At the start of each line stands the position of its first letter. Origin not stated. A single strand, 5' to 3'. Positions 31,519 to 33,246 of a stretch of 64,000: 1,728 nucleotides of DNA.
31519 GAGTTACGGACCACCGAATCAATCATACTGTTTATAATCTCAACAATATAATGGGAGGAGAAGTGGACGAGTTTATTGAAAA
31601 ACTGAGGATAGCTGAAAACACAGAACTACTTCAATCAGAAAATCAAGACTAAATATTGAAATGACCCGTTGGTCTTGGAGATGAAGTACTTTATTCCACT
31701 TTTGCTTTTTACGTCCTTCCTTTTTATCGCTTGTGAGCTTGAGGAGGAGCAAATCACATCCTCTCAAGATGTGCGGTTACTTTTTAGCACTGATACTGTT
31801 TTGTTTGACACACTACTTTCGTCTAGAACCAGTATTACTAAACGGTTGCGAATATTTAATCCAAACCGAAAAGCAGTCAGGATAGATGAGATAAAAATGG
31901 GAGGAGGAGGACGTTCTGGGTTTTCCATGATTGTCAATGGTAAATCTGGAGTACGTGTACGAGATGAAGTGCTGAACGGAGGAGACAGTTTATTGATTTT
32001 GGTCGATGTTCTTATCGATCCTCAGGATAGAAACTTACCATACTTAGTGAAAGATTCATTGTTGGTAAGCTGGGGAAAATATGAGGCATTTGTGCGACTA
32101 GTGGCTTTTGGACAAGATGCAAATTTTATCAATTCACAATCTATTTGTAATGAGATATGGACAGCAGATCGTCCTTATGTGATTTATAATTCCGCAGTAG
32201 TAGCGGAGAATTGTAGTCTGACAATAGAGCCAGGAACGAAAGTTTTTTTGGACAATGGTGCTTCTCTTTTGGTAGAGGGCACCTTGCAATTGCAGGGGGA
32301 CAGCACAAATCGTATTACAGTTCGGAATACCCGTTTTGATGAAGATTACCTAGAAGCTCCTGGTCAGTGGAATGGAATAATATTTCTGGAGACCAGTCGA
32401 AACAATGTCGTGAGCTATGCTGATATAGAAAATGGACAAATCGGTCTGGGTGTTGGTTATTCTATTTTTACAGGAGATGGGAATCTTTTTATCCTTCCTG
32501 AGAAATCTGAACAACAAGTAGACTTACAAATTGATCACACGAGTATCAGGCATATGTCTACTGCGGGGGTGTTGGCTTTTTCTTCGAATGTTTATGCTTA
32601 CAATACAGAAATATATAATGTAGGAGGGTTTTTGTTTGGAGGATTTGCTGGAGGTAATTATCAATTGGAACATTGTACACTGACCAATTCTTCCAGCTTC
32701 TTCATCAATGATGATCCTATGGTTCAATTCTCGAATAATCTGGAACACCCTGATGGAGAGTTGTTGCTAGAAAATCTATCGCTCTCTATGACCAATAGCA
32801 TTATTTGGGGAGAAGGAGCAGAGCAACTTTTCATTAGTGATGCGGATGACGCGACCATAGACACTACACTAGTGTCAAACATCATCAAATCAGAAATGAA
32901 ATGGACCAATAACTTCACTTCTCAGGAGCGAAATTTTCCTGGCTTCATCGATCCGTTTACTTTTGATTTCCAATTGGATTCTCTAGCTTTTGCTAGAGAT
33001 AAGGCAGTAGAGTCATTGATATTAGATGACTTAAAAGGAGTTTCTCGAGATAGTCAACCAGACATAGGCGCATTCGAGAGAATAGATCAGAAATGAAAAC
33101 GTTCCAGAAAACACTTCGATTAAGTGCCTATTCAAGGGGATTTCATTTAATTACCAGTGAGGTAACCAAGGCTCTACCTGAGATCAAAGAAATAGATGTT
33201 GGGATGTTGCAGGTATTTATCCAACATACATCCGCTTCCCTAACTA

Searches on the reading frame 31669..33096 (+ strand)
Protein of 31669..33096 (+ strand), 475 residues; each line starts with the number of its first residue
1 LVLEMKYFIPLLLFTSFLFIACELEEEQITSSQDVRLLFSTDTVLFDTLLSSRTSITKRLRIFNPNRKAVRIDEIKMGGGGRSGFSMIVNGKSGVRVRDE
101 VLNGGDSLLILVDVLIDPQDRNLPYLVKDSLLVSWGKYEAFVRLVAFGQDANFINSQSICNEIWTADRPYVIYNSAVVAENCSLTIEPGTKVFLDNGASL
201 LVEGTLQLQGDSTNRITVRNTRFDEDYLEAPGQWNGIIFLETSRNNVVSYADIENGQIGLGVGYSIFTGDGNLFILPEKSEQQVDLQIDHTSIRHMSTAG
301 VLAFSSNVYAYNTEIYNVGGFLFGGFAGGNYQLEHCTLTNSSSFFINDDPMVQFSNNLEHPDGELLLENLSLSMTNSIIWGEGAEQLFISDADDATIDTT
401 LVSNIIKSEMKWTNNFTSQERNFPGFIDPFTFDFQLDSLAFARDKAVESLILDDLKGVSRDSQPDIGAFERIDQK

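Call 38: search_protein_families(library=pfam, proteins=[window:31669-33096:+], max_evalue=0.0001)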
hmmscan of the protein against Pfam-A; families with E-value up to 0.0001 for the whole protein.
window:31669-33096:+ (475 aa): 1 family
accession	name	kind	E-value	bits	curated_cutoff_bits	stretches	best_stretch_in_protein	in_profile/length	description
PF13229.12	Beta_helix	-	1.4e-05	25.2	25.9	0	212-357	7-132/158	Right handed beta helix region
